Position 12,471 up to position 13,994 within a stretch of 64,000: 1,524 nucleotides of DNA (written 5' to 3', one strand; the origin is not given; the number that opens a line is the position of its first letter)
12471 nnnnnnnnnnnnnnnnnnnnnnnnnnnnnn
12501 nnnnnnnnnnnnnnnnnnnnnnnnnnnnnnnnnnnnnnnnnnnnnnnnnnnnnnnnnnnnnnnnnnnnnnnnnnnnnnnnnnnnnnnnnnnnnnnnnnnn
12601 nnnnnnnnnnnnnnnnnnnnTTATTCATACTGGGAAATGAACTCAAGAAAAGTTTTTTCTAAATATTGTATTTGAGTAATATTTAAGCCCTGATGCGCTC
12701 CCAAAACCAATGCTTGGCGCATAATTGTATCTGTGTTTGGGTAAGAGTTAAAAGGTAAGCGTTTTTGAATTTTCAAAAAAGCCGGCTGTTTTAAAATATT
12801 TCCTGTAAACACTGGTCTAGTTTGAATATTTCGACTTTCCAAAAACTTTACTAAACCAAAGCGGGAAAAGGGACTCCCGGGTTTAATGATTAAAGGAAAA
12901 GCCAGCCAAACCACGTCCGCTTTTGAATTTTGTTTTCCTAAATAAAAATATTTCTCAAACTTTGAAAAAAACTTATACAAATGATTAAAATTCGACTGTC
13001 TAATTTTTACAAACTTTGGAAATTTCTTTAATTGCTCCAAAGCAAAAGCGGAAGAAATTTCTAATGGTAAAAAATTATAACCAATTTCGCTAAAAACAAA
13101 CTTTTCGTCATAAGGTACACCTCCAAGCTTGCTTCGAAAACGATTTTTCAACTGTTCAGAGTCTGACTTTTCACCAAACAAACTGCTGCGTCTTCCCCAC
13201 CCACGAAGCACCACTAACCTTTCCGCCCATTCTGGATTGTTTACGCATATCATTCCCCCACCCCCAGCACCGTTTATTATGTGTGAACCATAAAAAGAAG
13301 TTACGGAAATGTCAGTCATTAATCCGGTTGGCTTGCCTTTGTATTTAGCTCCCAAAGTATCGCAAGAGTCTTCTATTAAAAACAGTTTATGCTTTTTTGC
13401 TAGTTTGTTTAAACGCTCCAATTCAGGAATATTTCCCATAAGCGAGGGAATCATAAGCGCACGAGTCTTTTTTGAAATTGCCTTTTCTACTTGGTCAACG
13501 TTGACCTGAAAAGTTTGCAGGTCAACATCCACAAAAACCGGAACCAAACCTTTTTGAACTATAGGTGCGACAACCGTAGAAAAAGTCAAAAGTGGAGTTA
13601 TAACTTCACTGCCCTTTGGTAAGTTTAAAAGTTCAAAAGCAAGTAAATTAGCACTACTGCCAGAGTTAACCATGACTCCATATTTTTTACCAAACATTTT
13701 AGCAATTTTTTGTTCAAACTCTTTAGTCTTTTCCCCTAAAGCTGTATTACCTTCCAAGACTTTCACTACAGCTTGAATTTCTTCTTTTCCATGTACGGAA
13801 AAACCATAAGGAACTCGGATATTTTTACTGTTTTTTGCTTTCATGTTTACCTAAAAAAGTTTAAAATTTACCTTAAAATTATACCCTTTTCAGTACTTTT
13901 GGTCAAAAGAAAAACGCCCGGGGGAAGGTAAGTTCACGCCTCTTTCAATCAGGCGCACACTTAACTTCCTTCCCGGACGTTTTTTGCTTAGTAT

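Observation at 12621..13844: E1/RfbH-like NDP-hexose 3-dehydrase without the Fe-S cysteine cluster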

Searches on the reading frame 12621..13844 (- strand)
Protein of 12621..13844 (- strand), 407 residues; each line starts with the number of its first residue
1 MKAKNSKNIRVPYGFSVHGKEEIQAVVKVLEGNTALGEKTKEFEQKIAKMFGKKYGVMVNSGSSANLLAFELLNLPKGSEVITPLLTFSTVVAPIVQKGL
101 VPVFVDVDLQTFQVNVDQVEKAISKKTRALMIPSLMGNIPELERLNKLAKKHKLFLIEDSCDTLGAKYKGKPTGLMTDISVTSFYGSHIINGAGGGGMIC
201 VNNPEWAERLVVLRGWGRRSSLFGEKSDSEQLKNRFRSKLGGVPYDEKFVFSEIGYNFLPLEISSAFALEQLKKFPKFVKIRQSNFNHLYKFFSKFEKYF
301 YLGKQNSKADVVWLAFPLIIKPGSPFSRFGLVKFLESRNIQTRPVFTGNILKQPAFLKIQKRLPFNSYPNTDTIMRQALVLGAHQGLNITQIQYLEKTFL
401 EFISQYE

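Call 3: search_protein_families(library=pfam, proteins=[window:12621-13844:-], max_evalue=0.01)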
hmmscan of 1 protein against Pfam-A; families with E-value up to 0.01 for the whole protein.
window:12621-13844:- (407 aa): 5 families
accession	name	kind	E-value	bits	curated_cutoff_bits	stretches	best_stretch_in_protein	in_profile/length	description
PF01041.23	DegT_DnrJ_EryC1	-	4.2e-78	263.5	19.8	1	19-394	4-354/360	DegT/DnrJ/EryC1/StrS aminotransferase family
PF00155.27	Aminotran_1_2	-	3.1e-10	40.2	19.7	1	40-159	44-185/361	Aminotransferase class I and II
PF01053.26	Cys_Met_Meta_PP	-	2.4e-09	36.7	27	1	40-213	54-225/381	Cys/Met metabolism PLP-dependent enzyme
PF01212.27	Beta_elim_lyase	-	5.7e-06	26.3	27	1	38-128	32-123/288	Beta-eliminating lyase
PF00266.25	Aminotran_5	-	0.0008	18.9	21.5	1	36-166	41-182/371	Aminotransferase class-V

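Call 4: search_protein_families(library=ncbifam, proteins=[window:12621-13844:-], max_evalue=0.01)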
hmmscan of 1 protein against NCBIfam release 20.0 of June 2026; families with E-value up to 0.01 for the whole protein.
window:12621-13844:- (407 aa): 30 families (the best 25 are shown)
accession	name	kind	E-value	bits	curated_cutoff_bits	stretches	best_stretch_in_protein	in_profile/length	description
NF011936.0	PRK15407.1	equivalog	2.7e-106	355.9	423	1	6-405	32-438/440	lipopolysaccharide biosynthesis protein RfbH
TIGR03588.1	PseC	equivalog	2.2e-50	171.6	423.5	1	11-399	2-376/380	UDP-4-amino-4,6-dideoxy-N-acetyl-beta-L-altrosamine transaminase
TIGR04181.1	NHT_00031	hypoth_equivalog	6.7e-48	163.4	420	2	34-213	26-220/359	LegC family aminotransferase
NF008687.0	PRK11706.1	equivalog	9.6e-40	136.5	375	1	12-342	3-316/375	dTDP-4-amino-4,6-dideoxygalactose transaminase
NF008658.2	PRK11658.1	equivalog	1.8e-34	119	631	1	17-340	11-318/379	UDP-4-amino-4-deoxy-L-arabinose aminotransferase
TIGR02379.1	ECA_wecE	subfamily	1.5e-32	112.8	434.85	1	18-340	9-315/376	dTDP-4-amino-4,6-dideoxy-D-glucose transaminase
TIGR04427.1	PLP_DesI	equivalog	9.6e-28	97.4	650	1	36-218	50-229/390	dTDP-4-dehydro-6-deoxyglucose aminotransferase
NF004650.0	PRK05994.1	equivalog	4.5e-08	32.3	667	1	43-199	68-222/427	O-acetylhomoserine aminocarboxypropyltransferase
TIGR01326.1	OAH_OAS_sulfhy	subfamily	7.2e-08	31.6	495.1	1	41-194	60-209/418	O-acetylhomoserine aminocarboxypropyltransferase/cysteine synthase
NF006096.0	PRK08248.1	equivalog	2.4e-07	29.7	726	1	40-199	66-223/431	homocysteine synthase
NF005817.0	PRK07683.1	equivalog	8.8e-07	28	575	1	51-159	86-200/387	aminotransferase A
NF005744.0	PRK07568.1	subfamily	2.9e-06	26.4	389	1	31-160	66-202/398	pyridoxal phosphate-dependent aminotransferase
NF005816.0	PRK07682.1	equivalog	3e-06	26.1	620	1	49-160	85-203/390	aminotransferase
NF004975.0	PRK06348.1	equivalog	7.1e-06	25.2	549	1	32-160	67-202/384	pyridoxal phosphate-dependent aminotransferase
TIGR01977.1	am_tr_V_EF2568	hypoth_equivalog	1e-05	24.7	377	1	40-223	46-233/376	cysteine desulfurase family protein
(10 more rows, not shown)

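Call 5: search_solved_structures(query=window:12621-13844:-, max_evalue=0.001, show_alignments=3)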
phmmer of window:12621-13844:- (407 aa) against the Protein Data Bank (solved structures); distinct sequences matched with E-value up to 0.001: 62 (the best 60 are shown).
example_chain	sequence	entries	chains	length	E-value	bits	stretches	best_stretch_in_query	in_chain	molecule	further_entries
3bcx_A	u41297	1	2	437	9.5e-75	255.1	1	8-403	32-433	CDP-6-deoxy-L-threo-D-glycero-4-hexulose-3-dehydrase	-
3bb8_A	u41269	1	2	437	6.6e-74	252.3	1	8-403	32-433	CDP-4-keto-6-deoxy-D-glucose-3-dehydrase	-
3b8x_A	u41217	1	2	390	1.9e-60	208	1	11-397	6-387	Pyridoxamine 5-phosphate-dependent dehydrase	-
2r0t_A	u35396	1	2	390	2.7e-60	207.5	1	11-397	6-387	Pyridoxamine 5-phosphate-dependent dehydrase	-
3gr9_A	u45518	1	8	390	2.7e-60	207.5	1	11-397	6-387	ColD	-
2gms_A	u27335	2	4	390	3.1e-60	207.3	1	11-397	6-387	Putative pyridoxamine 5-phosphate-dependent dehydrase, Wbdk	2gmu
7b0m_AAA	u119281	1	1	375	6.2e-46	160.2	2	21-218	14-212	Sugar aminotransferase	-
7b0d_A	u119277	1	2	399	3e-42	148.1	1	20-223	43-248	Glutamine--scyllo-inositol transaminase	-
9wvy_A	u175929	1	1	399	3.8e-38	134.6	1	12-383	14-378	Putative NDP-4-keto-6-deoxyglucose-3-dehydratase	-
7n63_A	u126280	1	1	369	4.7e-33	117.8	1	20-218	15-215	Putative aminotransferase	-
3bn1_A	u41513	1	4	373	7.5e-33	117.1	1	35-218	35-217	Perosamine synthetase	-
3dr7_A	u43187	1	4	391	9.1e-33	116.8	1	35-218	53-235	Putative perosamine synthetase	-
3dr4_A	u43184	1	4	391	1.2e-32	116.4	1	35-218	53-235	Putative perosamine synthetase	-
5u1z_A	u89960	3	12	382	4.6e-28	101.4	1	28-220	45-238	Putative aminotransferase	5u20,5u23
5u21_A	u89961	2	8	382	6e-28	101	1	28-220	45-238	Putative aminotransferase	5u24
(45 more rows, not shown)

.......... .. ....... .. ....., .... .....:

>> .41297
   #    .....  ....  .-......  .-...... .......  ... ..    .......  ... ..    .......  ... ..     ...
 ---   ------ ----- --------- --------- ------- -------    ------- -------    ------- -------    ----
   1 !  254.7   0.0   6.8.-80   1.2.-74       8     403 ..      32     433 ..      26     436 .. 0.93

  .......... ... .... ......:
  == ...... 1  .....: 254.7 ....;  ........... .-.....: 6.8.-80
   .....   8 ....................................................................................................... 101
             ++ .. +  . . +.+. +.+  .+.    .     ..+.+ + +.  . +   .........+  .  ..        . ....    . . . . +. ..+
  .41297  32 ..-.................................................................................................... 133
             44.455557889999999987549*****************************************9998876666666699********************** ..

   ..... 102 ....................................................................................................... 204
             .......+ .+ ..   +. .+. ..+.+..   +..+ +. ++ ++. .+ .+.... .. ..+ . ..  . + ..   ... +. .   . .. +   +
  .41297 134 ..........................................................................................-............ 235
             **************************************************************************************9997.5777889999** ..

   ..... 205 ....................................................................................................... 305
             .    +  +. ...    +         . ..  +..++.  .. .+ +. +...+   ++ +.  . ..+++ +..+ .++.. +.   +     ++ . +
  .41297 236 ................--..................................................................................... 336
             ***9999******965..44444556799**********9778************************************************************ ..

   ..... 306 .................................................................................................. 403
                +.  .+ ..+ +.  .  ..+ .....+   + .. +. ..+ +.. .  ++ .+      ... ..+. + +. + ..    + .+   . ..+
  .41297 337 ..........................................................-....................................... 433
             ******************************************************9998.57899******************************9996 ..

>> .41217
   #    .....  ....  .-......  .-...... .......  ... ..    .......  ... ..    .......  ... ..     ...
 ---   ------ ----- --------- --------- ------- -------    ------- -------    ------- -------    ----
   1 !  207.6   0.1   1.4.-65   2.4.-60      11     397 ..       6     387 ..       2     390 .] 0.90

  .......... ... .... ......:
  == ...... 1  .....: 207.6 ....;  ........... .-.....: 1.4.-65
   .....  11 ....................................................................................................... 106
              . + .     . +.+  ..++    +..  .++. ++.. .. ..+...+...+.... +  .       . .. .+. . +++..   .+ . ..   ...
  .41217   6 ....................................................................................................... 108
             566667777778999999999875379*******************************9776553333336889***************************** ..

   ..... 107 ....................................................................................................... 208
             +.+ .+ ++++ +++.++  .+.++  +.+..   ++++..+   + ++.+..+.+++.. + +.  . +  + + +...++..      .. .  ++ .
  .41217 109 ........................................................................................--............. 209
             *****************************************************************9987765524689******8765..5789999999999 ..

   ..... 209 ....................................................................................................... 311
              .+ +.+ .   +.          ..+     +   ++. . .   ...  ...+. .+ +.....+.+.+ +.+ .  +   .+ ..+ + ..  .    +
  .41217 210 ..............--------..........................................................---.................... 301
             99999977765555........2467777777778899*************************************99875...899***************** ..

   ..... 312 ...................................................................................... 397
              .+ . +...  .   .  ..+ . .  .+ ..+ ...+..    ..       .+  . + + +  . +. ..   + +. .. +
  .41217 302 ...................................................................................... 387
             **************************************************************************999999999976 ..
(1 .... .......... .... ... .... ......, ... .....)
